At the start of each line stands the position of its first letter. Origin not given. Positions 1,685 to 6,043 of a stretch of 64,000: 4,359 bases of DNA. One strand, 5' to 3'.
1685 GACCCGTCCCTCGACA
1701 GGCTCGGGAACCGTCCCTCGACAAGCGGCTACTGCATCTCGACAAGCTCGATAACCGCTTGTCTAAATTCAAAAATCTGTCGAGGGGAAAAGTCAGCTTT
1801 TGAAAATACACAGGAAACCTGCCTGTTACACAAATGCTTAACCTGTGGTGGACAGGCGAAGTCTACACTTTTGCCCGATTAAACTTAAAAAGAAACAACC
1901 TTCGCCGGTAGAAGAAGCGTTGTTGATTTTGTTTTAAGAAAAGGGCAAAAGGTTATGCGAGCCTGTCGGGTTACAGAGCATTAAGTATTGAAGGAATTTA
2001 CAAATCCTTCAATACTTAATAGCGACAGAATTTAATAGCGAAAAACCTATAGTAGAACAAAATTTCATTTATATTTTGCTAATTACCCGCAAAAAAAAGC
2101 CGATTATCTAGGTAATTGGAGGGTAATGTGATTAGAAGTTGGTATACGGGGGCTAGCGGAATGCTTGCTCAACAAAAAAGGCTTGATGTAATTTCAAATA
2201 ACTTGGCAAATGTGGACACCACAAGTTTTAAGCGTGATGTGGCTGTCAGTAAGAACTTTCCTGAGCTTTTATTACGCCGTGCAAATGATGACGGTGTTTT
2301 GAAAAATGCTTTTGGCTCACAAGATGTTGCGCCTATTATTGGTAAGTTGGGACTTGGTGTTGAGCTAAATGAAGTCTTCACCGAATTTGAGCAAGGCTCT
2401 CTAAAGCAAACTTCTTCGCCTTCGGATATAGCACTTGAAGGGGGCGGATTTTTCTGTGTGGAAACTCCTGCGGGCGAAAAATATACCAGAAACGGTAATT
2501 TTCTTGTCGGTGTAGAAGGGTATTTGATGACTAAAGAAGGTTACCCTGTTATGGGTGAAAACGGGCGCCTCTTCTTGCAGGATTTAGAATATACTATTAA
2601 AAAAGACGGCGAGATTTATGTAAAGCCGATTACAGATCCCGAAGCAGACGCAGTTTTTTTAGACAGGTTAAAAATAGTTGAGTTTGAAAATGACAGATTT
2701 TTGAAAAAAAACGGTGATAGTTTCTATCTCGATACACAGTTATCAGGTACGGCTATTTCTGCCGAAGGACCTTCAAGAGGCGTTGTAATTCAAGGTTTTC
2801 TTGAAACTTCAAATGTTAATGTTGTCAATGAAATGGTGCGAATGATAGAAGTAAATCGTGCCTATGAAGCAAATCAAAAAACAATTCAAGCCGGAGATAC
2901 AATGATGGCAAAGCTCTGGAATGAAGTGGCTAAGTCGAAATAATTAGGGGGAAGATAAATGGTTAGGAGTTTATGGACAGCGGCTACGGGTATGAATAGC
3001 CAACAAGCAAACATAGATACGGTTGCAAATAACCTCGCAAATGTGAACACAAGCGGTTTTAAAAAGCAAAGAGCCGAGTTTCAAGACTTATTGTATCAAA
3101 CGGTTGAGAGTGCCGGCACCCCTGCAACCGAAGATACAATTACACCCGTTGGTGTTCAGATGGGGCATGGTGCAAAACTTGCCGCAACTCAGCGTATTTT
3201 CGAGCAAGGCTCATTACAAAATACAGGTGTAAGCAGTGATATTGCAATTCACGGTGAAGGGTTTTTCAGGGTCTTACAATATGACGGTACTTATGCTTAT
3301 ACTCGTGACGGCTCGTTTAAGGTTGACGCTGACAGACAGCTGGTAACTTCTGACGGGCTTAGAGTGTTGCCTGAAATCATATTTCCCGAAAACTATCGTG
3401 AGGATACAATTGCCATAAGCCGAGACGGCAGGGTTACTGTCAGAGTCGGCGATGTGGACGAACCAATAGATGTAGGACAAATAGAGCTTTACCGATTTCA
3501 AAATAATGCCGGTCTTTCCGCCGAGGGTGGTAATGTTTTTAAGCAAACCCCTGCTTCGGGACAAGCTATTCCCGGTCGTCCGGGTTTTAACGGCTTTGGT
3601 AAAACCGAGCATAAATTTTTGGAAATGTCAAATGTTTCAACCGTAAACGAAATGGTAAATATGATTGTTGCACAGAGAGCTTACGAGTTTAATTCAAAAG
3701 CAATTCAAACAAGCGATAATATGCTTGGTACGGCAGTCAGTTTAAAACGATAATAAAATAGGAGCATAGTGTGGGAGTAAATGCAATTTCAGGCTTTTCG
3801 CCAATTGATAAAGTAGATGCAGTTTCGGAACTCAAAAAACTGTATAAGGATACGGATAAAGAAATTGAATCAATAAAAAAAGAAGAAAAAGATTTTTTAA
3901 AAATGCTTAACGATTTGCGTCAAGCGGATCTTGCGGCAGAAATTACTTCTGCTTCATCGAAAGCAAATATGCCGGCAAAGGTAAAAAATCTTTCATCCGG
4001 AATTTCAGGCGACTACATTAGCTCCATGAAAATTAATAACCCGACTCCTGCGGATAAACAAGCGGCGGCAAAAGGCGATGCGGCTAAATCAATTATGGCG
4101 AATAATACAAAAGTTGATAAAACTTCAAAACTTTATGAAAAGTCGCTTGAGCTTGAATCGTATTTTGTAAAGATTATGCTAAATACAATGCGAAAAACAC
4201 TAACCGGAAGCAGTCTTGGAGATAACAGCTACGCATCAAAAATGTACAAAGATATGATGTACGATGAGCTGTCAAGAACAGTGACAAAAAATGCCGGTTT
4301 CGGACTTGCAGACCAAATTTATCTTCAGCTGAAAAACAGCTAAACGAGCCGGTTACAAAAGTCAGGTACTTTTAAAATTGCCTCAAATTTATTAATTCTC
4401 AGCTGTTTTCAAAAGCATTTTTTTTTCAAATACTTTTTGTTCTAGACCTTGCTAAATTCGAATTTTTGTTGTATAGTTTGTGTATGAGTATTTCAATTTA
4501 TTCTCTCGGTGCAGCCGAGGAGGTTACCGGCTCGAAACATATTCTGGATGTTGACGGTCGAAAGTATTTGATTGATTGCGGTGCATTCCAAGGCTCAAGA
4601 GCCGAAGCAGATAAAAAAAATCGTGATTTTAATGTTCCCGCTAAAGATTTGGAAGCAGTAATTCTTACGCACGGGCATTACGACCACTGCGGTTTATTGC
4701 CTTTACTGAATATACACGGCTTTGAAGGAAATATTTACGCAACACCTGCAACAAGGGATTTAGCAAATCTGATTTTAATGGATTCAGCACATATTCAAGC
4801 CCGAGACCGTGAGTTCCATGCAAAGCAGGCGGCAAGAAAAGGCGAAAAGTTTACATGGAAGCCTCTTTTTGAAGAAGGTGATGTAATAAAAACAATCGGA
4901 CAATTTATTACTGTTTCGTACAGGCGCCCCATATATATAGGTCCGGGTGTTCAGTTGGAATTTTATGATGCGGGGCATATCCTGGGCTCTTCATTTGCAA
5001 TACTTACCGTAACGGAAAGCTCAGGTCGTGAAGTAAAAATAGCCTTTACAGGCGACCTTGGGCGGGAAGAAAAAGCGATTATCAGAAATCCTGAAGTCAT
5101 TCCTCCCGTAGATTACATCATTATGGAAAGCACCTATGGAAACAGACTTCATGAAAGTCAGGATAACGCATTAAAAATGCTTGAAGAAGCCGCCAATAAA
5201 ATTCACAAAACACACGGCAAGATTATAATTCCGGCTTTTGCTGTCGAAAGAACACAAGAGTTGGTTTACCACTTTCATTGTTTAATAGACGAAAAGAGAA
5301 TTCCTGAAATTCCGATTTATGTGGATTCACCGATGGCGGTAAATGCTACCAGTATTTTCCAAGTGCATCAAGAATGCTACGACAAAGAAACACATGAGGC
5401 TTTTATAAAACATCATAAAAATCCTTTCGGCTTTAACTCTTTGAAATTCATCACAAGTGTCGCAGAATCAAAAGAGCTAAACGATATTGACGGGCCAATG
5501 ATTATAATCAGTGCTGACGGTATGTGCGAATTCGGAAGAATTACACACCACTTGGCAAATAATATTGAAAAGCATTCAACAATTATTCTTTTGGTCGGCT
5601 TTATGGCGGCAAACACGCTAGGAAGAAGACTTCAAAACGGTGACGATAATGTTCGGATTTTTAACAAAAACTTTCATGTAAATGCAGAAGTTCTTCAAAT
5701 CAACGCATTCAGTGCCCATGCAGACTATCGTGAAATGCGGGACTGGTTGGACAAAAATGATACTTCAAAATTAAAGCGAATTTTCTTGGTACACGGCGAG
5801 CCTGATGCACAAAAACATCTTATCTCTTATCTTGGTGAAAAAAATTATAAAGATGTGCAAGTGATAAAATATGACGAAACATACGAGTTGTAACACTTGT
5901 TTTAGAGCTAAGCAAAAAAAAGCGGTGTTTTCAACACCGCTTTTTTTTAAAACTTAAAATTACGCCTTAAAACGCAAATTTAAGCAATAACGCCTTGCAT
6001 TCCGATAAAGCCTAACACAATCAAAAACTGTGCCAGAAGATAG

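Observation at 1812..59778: Dispersed family of 12 modular folded non-coding elements with an invariant core and compensatory stems (family A)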

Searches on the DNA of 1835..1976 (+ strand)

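Call 26: build_rna_model(alignment_id=A1, structure=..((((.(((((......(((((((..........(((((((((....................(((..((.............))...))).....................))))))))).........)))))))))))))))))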
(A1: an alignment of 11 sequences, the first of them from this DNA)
Model R1 built from alignment A1 (11 sequences, 147 columns); structure: as given.
model positions 140; base pairs 30; branch points 0; effective number of sequences 2.98; information 0.59 bits per position. Calibrated on 0.2 Mb of random sequence (short: E-values are rough).
structure used (alignment columns):
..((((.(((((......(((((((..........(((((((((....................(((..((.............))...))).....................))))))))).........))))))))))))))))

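Call 27: search_with_rna_model(model_id=R1, source=window, filters=off, max_evalue=10, make_alignment=true)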
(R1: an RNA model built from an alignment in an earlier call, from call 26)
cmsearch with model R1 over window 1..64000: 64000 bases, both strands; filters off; matches with E-value up to 10: 52.
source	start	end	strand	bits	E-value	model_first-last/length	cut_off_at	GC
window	52064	52205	-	151.3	2.6e-35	1-140/140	no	0.41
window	59614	59755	-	138.7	3.4e-32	1-140/140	no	0.42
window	7995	8134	+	136.7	1.1e-31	1-140/140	no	0.44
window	1834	1976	+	132.5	1.2e-30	1-140/140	no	0.43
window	43511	43649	+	131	2.8e-30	1-140/140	no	0.43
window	21469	21609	+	130.2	4.6e-30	1-140/140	no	0.39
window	15813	15954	-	119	2.8e-27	1-140/140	no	0.35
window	48497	48634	+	109.1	8.4e-25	1-140/140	no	0.43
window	45208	45344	-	106.5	3.7e-24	1-140/140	no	0.43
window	12472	12608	+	106.5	3.7e-24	1-140/140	no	0.35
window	31145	31269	+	43.7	1.6e-08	1-140/140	no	0.42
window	7583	7674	-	30.2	3.8e-05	32-124/140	no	0.32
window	12503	12584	-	26.3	0.00035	35-116/140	no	0.27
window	9906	10034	+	24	0.0013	1-140/140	no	0.36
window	15822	15937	+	21.6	0.0052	19-130/140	no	0.35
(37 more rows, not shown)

Alignment A2: 52 matches aligned to the model, 225 columns, each read 5' to 3' on its own strand. Consensus structure (alignment columns), stored with it:
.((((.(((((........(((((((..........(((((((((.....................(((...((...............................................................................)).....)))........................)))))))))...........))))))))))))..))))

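Call 31: search_with_rna_model(model_id=R1, sources=[L003, L004, L005, L006, L007, L008, L009, L010, L011, L012, L013, L014, L015, L016, L017, L018, L019, L020, L021, L022, L023, L024, L025, L026, L027, L028, L029, L030, L031, L032, L033, L034, L035, L036, L037, L038, L039, L040, L041, L042, L043, L044, L045, L046, L047, L048, L049], max_evalue=0.001, make_alignment=true)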
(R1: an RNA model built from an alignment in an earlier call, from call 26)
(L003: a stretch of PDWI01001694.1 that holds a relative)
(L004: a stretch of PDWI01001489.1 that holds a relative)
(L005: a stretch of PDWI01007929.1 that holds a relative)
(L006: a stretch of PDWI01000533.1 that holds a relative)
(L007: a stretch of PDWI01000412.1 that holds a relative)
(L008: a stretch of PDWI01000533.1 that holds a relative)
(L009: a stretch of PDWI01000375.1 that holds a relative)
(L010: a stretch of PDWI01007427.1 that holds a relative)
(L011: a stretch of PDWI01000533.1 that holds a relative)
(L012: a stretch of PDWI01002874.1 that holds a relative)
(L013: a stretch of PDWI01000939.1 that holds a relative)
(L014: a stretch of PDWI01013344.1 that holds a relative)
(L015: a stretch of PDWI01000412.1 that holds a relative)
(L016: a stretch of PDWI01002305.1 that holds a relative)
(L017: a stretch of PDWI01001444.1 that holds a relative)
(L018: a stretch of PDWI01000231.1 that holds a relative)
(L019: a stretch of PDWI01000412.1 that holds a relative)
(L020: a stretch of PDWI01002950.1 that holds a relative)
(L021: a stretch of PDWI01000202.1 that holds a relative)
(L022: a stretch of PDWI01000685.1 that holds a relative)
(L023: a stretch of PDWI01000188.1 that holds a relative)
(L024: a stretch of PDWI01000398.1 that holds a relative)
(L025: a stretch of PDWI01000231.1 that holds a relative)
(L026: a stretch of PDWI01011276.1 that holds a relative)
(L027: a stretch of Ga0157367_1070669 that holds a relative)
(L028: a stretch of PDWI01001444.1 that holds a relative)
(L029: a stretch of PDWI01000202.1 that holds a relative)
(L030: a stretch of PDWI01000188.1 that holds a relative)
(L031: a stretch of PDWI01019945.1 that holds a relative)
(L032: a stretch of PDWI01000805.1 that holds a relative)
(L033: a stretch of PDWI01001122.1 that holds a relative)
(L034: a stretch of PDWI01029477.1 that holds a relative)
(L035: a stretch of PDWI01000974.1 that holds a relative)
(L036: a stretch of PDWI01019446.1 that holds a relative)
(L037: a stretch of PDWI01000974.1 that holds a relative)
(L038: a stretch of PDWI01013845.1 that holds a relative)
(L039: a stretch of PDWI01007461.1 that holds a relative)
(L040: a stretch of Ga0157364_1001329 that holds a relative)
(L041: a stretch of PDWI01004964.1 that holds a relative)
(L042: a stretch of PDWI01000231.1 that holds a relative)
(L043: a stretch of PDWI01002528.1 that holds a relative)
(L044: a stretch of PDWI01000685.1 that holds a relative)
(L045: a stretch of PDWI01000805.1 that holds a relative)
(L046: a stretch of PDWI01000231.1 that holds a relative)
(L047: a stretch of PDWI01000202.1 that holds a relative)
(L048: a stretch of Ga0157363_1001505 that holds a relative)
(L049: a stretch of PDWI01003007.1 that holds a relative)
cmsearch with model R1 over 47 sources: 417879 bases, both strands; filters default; matches with E-value up to 0.001: 84.
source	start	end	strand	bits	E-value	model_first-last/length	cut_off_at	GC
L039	7485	7625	+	134.2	3e-30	1-140/140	no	0.44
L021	3246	3386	+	133.5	4.5e-30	1-140/140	no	0.41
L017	3935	4074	-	133.2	5.3e-30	1-140/140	no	0.42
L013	4272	4410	-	129.7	3.9e-29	1-140/140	no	0.42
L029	9760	9900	+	129.4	4.8e-29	1-140/140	no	0.45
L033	1703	1844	+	120.6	7.3e-27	1-140/140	no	0.39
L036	5396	5538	+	117.8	3.6e-26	1-140/140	no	0.43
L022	447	590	-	114.3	2.8e-25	1-140/140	no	0.45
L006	779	913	+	112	1e-24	1-140/140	no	0.39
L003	43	182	-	111.9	1e-24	1-140/140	no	0.41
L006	4108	4249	-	111.8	1.1e-24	1-140/140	no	0.4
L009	3139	3284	-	110.2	2.8e-24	1-140/140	no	0.42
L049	11585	11726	-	109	5.6e-24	1-140/140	no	0.43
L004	7342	7485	-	107.1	1.7e-23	1-140/140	no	0.44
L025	887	1026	-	107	1.8e-23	1-140/140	no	0.43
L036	2486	2624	-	106.9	1.9e-23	1-140/140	no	0.4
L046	6443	6581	-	105.4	4.5e-23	1-140/140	no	0.42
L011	183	322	-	104.8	6.5e-23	1-140/140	no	0.43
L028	7927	8066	+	104.6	7.3e-23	1-140/140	no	0.44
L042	4753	4892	-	104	1e-22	1-140/140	no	0.44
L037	1830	1965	+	103.6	1.3e-22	1-140/140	no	0.36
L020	2038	2181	+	103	1.8e-22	1-140/140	no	0.45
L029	2469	2613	-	102.1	3e-22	1-140/140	no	0.46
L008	7109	7248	+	101.8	3.6e-22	1-140/140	no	0.42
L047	6774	6915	-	99.8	1.1e-21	1-140/140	no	0.38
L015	1483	1616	+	99.8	1.1e-21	1-140/140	no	0.46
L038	50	184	+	99.4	1.4e-21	1-140/140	no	0.38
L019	406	547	-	99.3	1.5e-21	1-140/140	no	0.38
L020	1843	1978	-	98.8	2e-21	1-140/140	no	0.38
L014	4370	4508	-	98.5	2.3e-21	1-140/140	no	0.42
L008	2892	3031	-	98.2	2.7e-21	1-140/140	no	0.39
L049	7425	7562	-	98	3.1e-21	1-140/140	no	0.38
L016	7176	7314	+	96.9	5.9e-21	1-140/140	no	0.37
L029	6224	6368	-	96.7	6.7e-21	1-140/140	no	0.45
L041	5001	5140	-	96.6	6.9e-21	1-140/140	no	0.39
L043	7849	7988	+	95.7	1.1e-20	1-140/140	no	0.36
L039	2485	2627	-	93.7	3.7e-20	1-140/140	no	0.45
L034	50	184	+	93.6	4e-20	1-140/140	no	0.42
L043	2717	2854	+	92.6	7e-20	1-140/140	no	0.42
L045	9974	10114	-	92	9.6e-20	1-140/140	no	0.42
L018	5313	5444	+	91.6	1.2e-19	1-140/140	no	0.44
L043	5454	5591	-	90.3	2.7e-19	1-140/140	no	0.42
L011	406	539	+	90.1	2.9e-19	1-140/140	no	0.4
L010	11050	11195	+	89.5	4.1e-19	1-140/140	no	0.37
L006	6760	6903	-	88.9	5.7e-19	1-140/140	no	0.37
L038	3871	4014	-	88.9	5.9e-19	1-140/140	no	0.4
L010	12942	13073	-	88.1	9.3e-19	1-140/140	no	0.39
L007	10192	10323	-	87.7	1.1e-18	1-140/140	no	0.4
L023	3889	4019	+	87.3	1.4e-18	1-140/140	no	0.4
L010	3097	3234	+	87.1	1.6e-18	1-140/140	no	0.46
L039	7295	7433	-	86.9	1.8e-18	1-140/140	no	0.4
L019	640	776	+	86.7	2e-18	1-140/140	no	0.41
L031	6259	6403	-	86.2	2.7e-18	1-140/140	no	0.47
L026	4367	4502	-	85.9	3.3e-18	1-140/140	no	0.41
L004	2538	2675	+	83.9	1e-17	1-140/140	no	0.39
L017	6639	6779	+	82.9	1.8e-17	1-140/140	no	0.43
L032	9476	9611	-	82.3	2.5e-17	1-140/140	no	0.38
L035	5118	5254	+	81.8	3.5e-17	1-140/140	no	0.4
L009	462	613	-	80.2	8.4e-17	1-140/140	no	0.34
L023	6541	6672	-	80.2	8.4e-17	1-140/140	no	0.39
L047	2866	2997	-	79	1.7e-16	1-140/140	no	0.42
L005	4135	4270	+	78.2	2.7e-16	1-140/140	no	0.38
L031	6489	6615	+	78.1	2.8e-16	1-125/140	3'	0.38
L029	4534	4675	+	76.4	7.4e-16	1-140/140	no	0.41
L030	4906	5041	+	76.4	7.7e-16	1-140/140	no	0.46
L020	9267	9407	+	75.7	1.1e-15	1-140/140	no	0.4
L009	692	826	+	69.1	5.1e-14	1-140/140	no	0.33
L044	4118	4249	+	69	5.1e-14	1-140/140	no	0.39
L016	6971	7116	-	68.2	8.5e-14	1-140/140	no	0.41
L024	5897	6025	+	67.2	1.5e-13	1-140/140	no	0.42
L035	3785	3923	-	66.5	2.2e-13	1-140/140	no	0.5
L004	2745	2885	-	66.2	2.6e-13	1-140/140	no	0.42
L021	8480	8611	-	64.2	8.3e-13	1-140/140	no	0.41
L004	7590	7690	+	61.9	3e-12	1-140/140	no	0.4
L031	3537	3674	+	58.9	1.7e-11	1-140/140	no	0.38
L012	406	546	-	58.7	1.9e-11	1-140/140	no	0.41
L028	7315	7473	-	51.3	1.3e-09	1-140/140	no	0.44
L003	325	411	+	41.6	3.5e-07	35-120/140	no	0.29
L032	5412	5542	+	40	8.6e-07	1-140/140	no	0.4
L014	9346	9423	+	38.9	1.6e-06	37-113/140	no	0.31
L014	1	82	-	36.3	7.3e-06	1-128/140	3'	0.34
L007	1390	1478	-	35.4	1.2e-05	35-121/140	no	0.29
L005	3935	4072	-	35.3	1.3e-05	1-140/140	no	0.38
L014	8944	9084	-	30.6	0.0002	1-140/140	no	0.4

Alignment A3: 84 matches aligned to the model, 219 columns, each read 5' to 3' on its own strand. Consensus structure (alignment columns), stored with it:
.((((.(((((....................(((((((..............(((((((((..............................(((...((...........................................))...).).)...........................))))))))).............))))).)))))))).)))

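Call 37: search_with_rna_model(model_id=R1, sources=[L027, L040, L048, L001], max_evalue=1, filters=off)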
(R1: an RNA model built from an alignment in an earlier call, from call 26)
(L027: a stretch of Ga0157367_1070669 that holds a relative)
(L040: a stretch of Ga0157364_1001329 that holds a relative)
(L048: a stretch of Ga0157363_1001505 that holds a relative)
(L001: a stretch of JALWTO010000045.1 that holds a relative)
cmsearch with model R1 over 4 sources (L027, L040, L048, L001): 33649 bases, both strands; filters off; matches with E-value up to 1: 2.
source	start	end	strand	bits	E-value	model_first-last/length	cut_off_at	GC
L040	5575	5631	+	12.7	0.44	46-106/140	no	0.23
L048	8077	8133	-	12.7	0.44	46-106/140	no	0.23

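Call 51: search_with_rna_model(model_id=R1, sources=[L050, L051, L052, L053, L054], max_evalue=1, filters=off)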
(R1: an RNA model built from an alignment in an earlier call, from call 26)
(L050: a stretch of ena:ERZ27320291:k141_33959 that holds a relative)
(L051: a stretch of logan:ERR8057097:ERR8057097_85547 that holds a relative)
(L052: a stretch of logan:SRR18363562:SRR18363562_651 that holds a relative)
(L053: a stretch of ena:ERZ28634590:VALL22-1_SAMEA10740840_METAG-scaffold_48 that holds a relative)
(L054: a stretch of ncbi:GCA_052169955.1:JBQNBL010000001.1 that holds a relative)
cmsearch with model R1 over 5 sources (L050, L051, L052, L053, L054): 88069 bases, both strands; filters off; matches with E-value up to 1: 3.
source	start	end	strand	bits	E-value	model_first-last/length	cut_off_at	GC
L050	12354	12459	-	15.5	0.23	1-140/140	no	0.32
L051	2557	2662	-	15.5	0.23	1-140/140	no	0.32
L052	16578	16646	+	14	0.55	42-108/140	no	0.28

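Call 85: search_with_rna_model(model_id=R1, sources=[L055, L056, L057, L058], max_evalue=0.1, filters=off)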
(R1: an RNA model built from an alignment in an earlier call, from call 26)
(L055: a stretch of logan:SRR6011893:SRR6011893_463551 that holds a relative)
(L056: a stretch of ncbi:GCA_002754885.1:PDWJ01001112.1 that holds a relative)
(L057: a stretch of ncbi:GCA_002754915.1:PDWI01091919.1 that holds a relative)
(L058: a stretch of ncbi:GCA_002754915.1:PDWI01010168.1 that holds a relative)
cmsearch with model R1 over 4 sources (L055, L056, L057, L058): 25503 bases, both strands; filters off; matches with E-value up to 0.1: 0.
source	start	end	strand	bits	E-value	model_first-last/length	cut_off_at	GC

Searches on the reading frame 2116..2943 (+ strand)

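Call 16: search_protein_families(library=pfam, proteins=[window:2116-2943:+])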
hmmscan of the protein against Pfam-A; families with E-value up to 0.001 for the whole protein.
window:2116-2943:+ (275 aa): 3 families
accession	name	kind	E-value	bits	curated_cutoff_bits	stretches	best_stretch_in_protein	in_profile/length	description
PF06429.18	Flg_bbr_C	-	2.2e-20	72.3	23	1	226-267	2-43/46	Flagellar basal body rod FlgEFG protein C-terminal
PF00460.25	Flg_bb_rod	-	6.4e-12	45.6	20.7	1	10-39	2-31/31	Flagella basal body rod protein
PF22692.1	LlgE_F_G_D1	-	1.7e-11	44.6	27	1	106-168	1-63/64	Flagellar hook protein FlgE/F/G D1 domain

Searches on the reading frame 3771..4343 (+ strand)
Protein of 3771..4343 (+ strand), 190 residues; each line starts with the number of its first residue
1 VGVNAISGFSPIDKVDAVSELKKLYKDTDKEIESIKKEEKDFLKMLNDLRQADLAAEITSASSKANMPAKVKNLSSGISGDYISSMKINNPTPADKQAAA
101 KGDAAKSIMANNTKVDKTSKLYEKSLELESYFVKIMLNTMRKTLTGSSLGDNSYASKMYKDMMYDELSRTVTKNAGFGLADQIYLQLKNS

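Call 76: search_protein_families(library=pfam, proteins=[window:3771-4343:+], max_evalue=0.0001)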
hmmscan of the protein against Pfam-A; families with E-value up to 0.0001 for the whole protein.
window:3771-4343:+ (190 aa): 1 family
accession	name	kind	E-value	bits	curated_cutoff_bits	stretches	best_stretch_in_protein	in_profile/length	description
PF10135.14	Rod-binding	-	3.5e-14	53.5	25.1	1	139-186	2-51/51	Rod binding protein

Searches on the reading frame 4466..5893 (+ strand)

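Call 76: search_protein_families(library=pfam, proteins=[window:4466-5893:+], max_evalue=0.0001)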
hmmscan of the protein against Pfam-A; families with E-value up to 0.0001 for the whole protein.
window:4466-5893:+ (475 aa): 5 families
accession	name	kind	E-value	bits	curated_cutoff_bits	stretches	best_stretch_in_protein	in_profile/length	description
PF10996.14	Beta-Casp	-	3.1e-38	131.4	27.7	1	263-389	1-120/120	Beta-Casp domain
PF07521.17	RMMBL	-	1.4e-14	54.3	21.6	1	404-465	3-61/63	Zn-dependent metallo-hydrolase RNA specificity domain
PF00753.33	Lactamase_B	-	1.1e-11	45.5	22.7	1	28-123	12-97/196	Metallo-beta-lactamase superfamily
PF12706.13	Lactamase_B_2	-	5.3e-09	36.4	27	1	32-102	1-73/200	Beta-lactamase superfamily domain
PF16661.11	Lactamase_B_6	-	8.9e-08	32.2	27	1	26-180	1-149/193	Metallo-beta-lactamase superfamily domain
